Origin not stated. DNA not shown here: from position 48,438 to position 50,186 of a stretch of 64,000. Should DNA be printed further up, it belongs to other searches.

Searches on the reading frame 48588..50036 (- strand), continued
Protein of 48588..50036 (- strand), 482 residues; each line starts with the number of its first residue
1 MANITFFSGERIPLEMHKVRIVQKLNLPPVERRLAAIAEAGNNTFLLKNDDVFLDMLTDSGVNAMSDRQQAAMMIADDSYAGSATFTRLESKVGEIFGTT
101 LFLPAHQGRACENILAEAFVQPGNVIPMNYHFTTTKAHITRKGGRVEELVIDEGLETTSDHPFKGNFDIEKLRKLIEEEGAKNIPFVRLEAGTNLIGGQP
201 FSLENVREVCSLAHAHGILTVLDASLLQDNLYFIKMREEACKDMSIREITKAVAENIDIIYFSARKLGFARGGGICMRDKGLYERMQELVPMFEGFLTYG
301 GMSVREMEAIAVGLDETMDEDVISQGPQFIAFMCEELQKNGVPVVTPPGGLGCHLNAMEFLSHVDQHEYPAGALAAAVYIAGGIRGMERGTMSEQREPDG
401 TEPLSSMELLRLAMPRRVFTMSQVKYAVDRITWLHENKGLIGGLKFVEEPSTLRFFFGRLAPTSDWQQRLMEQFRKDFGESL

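Call 17: find_related_loci(query=window:48588-50036:-, collection=genome_contigs, flank=6000)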
Query window:48588-50036:- (482 aa) in genome_contigs; peptide patterns used: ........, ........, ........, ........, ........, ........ (x = any residue, [..] = any of these).
223 stretches matched a pattern; 198 encode a relative of the query (tblastn E <= 1e-3); the best 80 are kept; 80 distinct loci.
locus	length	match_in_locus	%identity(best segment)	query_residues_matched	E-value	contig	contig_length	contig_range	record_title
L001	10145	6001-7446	81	1-482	0e+0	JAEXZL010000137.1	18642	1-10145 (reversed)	MAG: Bacillota bacterium isolate OH_HDB_228 k127_1482718, whole genome shotgun sequence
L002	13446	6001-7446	80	1-482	0e+0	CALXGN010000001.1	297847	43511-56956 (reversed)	MAG: Candidatus Scatomorpha stercorigallinarum isolate BRZ_PA__bin102 genome assembly, contig: BRZ_PA__NODE_31_length_29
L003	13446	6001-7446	77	1-482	0e+0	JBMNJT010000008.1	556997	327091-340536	MAG: Bacillota bacterium isolate SBF912LR0HQ0142 contig_8060, whole genome shotgun sequence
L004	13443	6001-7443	78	1-482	0e+0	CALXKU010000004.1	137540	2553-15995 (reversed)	MAG: uncultured Spirochaetaceae bacterium isolate BRZ_DP__bin98 genome assembly, contig: BRZ_DP__NODE_127_length_137540_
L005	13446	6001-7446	76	1-482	0e+0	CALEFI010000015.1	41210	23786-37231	MAG TPA_asm: uncultured Treponema sp. isolate SRR6425820_bin.117_CONCOCT_v1.1_MAG genome assembly, contig: ERZ1767641.45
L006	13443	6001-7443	77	1-482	0e+0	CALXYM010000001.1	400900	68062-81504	MAG: uncultured Spirochaetaceae bacterium isolate BRZ_PK__bin69 genome assembly, contig: BRZ_PK__NODE_6_length_400900_co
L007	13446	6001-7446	76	1-482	0e+0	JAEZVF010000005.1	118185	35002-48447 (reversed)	MAG: Bacillota bacterium isolate OH_PFB_113 k127_768508, whole genome shotgun sequence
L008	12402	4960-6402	77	1-482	0e+0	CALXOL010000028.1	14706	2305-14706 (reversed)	MAG: uncultured Spirochaetaceae bacterium isolate BRZ_SB__bin90 genome assembly, contig: BRZ_SB__NODE_6530_length_14706_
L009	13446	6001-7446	74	1-482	0e+0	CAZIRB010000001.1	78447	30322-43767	MAG TPA_asm: uncultured Oscillospiraceae bacterium isolate binchicken_co117_169 genome assembly, contig: NODE_561_length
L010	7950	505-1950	75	1-482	0e+0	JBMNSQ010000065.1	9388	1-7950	MAG: bacterium isolate SBF912SR3HQ0006 scaffold_14659_c1, whole genome shotgun sequence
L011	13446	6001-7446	74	1-482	0e+0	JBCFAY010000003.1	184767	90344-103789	MAG: Bacillota bacterium isolate metabat2.bin.18 NODE_84_length_184767_cov_5.159679, whole genome shotgun sequence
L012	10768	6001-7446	74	1-482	0e+0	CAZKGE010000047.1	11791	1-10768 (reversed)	MAG TPA_asm: uncultured Oscillospiraceae bacterium isolate SRP263991_co4_135 genome assembly, contig: NODE_8508_length_1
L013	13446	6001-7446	77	1-482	0e+0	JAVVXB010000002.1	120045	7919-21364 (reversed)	MAG: Clostridia bacterium isolate CGS10Y3-bin18 NODE_93_length_120045_cov_7.567831, whole genome shotgun sequence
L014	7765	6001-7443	76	1-482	0e+0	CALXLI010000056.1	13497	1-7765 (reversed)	MAG: uncultured Spirochaetaceae bacterium isolate E19__bin224 genome assembly, contig: E19__k127_2357598, whole genome s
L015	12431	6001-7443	75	1-482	0e+0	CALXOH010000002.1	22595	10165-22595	MAG: uncultured Spirochaetaceae bacterium isolate E27__bin300 genome assembly, contig: E27__k127_3813834, whole genome s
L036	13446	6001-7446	72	1-482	0e+0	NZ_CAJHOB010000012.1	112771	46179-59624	Azonexus hydrophilus isolate Isolate_3, whole genome shotgun sequence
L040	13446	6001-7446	72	1-482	0e+0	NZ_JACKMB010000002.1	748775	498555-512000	MAG: Thauera sp. isolate HK-STAS-PROT-107 HK-STAS-PROT-107_2, whole genome shotgun sequence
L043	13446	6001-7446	71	1-482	0e+0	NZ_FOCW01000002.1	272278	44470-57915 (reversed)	Brachymonas denitrificans DSM 15123, whole genome shotgun sequence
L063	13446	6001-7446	70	1-482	0e+0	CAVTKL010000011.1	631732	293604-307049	MAG: uncultured Thermoleophilia bacterium isolate MFD04716.bin.1.395 genome assembly, contig: contig_4552, whole genome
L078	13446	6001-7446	68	1-482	0e+0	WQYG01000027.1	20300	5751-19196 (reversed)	MAG: Candidatus Bathycorpusculum sp. isolate Emb289P3bin80 Ga0123356_10002352, whole genome shotgun sequence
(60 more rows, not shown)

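Call 54: search_protein_families(library=pfam, proteins=[L036:4917-5597:+, L036:7544-7921:-, L036:7946-8821:-, L040:5153-5779:-, L040:7337-9445:-, L043:4625-5773:-, L043:3642-4550:+, L043:7613-7960:+, L078:4586-5854:-, L063:4304-5527:-], max_evalue=0.0001)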
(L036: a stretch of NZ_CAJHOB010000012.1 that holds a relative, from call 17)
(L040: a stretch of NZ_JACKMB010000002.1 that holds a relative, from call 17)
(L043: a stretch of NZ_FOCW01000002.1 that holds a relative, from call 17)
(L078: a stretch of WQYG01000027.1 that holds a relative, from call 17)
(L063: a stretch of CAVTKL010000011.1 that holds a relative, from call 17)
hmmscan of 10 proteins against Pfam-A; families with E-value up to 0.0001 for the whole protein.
L036:4917-5597:+ (226 aa): 0 families

L036:7544-7921:- (125 aa): 2 families
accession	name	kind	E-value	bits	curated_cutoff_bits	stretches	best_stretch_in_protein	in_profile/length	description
PF03831.20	YjdM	-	1.4e-32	111.7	23.2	1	58-125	1-69/69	PhnA domain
PF08274.17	Zn_Ribbon_YjdM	-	1.8e-15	57.1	30.8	1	15-43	2-30/30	PhnA Zinc-Ribbon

L036:7946-8821:- (291 aa): 1 family
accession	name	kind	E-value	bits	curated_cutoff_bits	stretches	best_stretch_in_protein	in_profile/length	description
PF02666.20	PS_Dcarbxylase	-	1.4e-59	201.6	22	1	69-285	1-197/198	Phosphatidylserine decarboxylase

L040:5153-5779:- (208 aa): 1 family
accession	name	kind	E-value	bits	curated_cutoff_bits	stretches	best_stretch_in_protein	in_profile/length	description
PF00510.24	COX3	-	1.7e-11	44.9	23.8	1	78-207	130-256/258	Cytochrome c oxidase subunit III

L040:7337-9445:- (702 aa): 0 families

L043:4625-5773:- (382 aa): 0 families

L043:3642-4550:+ (302 aa): 0 families

L043:7613-7960:+ (115 aa): 0 families

L078:4586-5854:- (422 aa): 2 families
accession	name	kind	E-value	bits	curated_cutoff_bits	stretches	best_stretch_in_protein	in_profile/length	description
PF05193.26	Peptidase_M16_C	-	4.1e-34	118.5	23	1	175-353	3-180/181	Peptidase M16 inactive domain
PF00675.25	Peptidase_M16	-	5.5e-22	78.7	22.3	1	24-165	3-146/149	Insulinase (Peptidase family M16)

L063:4304-5527:- (407 aa): 0 families

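Call 59: find_encoding_contigs(protein=P0001, flank=10000, max_places=4)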
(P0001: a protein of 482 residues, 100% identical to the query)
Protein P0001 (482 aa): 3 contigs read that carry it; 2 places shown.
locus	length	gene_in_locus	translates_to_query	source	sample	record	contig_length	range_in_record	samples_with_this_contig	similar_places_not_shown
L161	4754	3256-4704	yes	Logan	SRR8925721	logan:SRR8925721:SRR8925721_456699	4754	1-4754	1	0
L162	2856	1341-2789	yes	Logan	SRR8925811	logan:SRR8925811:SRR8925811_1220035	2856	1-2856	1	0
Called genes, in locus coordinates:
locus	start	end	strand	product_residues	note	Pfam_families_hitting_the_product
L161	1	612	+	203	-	?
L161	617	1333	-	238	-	PF02674:Colicin_V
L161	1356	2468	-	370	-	-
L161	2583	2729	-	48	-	-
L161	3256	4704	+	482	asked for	PF01212:Beta_elim_lyase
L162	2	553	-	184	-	?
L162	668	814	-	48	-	-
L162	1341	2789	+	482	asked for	PF01212:Beta_elim_lyase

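Call 60: find_encoding_contigs(protein=P0060, flank=4000, max_places=4)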
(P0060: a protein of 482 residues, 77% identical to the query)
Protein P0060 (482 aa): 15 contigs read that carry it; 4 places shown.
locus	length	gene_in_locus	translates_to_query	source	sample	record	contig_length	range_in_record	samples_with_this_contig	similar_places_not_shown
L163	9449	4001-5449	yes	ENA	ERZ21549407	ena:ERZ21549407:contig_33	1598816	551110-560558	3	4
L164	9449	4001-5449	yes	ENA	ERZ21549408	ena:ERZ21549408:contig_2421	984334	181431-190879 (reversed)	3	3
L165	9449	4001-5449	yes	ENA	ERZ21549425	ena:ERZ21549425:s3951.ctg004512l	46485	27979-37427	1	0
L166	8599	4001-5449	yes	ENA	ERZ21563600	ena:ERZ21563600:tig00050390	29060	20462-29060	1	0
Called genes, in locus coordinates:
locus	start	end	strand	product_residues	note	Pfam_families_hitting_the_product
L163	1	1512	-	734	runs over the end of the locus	PF22527:DEXQc_Suv3, PF00271:Helicase_C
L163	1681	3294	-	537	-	PF01368:DHH, PF00571:CBS (weak), PF02833:DHHA2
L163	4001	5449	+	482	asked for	PF01212:Beta_elim_lyase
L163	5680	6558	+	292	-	PF02645:DegV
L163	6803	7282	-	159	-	PF00186:DHFR_1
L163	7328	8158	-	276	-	PF00303:Thymidylat_synt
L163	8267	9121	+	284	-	PF16924:DpaA_N, PF02826:2-Hacid_dh_C (weak)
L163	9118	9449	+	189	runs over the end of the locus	PF02441:Flavoprotein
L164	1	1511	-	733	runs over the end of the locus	PF22527:DEXQc_Suv3, PF00271:Helicase_C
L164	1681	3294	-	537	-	PF01368:DHH, PF00571:CBS (weak), PF02833:DHHA2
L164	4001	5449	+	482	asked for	PF01212:Beta_elim_lyase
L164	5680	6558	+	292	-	PF02645:DegV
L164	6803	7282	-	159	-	PF00186:DHFR_1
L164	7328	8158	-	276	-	PF00303:Thymidylat_synt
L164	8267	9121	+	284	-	PF16924:DpaA_N, PF02826:2-Hacid_dh_C (weak)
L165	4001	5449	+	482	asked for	PF01212:Beta_elim_lyase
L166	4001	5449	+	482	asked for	PF01212:Beta_elim_lyase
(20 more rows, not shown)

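Call 61: list_cluster_members(proteins=[P0060, P0088, P0083, P0043, P0100])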
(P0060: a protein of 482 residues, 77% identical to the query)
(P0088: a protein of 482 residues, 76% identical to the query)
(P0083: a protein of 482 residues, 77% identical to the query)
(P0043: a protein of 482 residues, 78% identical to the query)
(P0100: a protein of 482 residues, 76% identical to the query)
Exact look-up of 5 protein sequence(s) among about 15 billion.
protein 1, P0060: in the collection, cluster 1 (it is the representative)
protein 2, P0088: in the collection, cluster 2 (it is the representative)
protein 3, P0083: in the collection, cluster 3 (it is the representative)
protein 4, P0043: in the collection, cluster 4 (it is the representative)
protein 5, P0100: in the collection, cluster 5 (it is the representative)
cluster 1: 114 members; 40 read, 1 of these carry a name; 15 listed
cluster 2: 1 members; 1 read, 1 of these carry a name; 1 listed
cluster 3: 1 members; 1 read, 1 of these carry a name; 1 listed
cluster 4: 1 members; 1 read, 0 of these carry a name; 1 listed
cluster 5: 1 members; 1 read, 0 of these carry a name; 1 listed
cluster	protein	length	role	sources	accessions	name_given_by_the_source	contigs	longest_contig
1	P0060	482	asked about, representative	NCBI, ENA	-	-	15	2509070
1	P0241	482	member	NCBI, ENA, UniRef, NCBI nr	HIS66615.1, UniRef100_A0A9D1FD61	MAG TPA: tryptophanase [Candidatus Scatomorpha merdipullorum] | Tryptophanase n=1 Tax=Candidatus Scatomorpha merdipullorum TaxID=2840927 ... | tryptophanase [Candidatus Scatomorpha merdipullorum]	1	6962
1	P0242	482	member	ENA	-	-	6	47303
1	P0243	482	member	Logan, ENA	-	-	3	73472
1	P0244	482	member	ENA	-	-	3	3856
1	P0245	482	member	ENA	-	-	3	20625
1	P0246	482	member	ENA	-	-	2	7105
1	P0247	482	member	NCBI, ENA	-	-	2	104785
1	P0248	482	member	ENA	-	-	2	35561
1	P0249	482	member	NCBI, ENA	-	-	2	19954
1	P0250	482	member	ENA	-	-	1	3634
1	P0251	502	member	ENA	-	-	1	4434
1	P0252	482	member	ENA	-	-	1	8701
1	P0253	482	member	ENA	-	-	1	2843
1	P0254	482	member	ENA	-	-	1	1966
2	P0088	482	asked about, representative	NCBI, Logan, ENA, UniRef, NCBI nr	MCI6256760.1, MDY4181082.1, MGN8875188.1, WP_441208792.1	tryptophanase [Pseudoflavonifractor sp. HCP28S3_F10] | tryptophanase n=1 Tax=Pseudoflavonifractor sp. HCP28S3_F10 TaxID=3438947 ... | tryptophanase [Clostridiales bacterium]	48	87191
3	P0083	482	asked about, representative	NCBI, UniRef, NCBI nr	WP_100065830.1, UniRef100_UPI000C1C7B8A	tryptophanase [Miniphocaeibacter massiliensis] | tryptophanase n=1 Tax=Miniphocaeibacter massiliensis TaxID=2041841 RepID=UPI000C1C7B8A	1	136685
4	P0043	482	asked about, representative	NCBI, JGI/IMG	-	-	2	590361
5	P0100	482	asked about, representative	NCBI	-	-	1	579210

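Call 70: find_encoding_contigs(protein=P0088, flank=3000, max_places=2)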
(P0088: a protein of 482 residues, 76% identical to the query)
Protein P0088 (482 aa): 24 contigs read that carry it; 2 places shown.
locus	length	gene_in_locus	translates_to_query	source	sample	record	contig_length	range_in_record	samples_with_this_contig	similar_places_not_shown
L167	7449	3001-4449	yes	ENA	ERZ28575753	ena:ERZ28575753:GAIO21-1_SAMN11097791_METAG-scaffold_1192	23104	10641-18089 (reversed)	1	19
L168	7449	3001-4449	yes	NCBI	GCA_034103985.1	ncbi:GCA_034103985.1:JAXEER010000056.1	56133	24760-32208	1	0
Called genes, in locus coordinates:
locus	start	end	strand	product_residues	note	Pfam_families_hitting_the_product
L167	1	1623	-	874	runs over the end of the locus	PF00009:GTP_EFTU, PF22042:EF-G_D2 (weak), PF14492:EFG_III (weak), PF03764:EFG_IV, PF00679:EFG_C, PF05991:NYN_YacP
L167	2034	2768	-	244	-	-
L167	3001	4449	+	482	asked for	PF01212:Beta_elim_lyase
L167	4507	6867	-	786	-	PF19732:SpoIIE_N, PF07228:SpoIIE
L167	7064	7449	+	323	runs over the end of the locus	PF01207:Dus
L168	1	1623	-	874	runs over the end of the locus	PF00009:GTP_EFTU, PF22042:EF-G_D2 (weak), PF14492:EFG_III (weak), PF03764:EFG_IV, PF00679:EFG_C, PF05991:NYN_YacP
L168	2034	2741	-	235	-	-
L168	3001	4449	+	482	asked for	PF01212:Beta_elim_lyase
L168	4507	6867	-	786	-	PF19732:SpoIIE_N, PF07228:SpoIIE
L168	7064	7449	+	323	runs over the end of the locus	PF01207:Dus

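Call 71: find_encoding_contigs(protein=P0083, flank=3000, max_places=2)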
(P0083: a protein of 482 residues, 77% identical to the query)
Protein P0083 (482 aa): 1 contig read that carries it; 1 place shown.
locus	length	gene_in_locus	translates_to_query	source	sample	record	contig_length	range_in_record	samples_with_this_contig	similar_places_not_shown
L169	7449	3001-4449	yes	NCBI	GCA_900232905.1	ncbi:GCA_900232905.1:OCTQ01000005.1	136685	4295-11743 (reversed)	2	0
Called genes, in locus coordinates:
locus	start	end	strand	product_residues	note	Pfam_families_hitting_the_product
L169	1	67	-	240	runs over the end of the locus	PF04474:DUF554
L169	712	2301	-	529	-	PF00005:ABC_tran, PF02463:SMC_N (faint), PF13304:AAA_21 (faint), PF12848:ABC_tran_Xtn, PF00005:ABC_tran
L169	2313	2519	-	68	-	-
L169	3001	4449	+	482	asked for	PF01212:Beta_elim_lyase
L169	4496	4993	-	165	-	PF00258:Flavodoxin_1 (faint), PF12641:Flavodoxin_3, PF12724:Flavodoxin_5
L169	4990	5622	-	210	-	PF00440:TetR_N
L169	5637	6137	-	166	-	-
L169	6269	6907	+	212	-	PF00702:Hydrolase, PF12710:HAD (weak), PF13419:HAD_2, PF13242:Hydrolase_like (faint)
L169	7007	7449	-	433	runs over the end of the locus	PF14684:Tricorn_C1, PF03572:Peptidase_S41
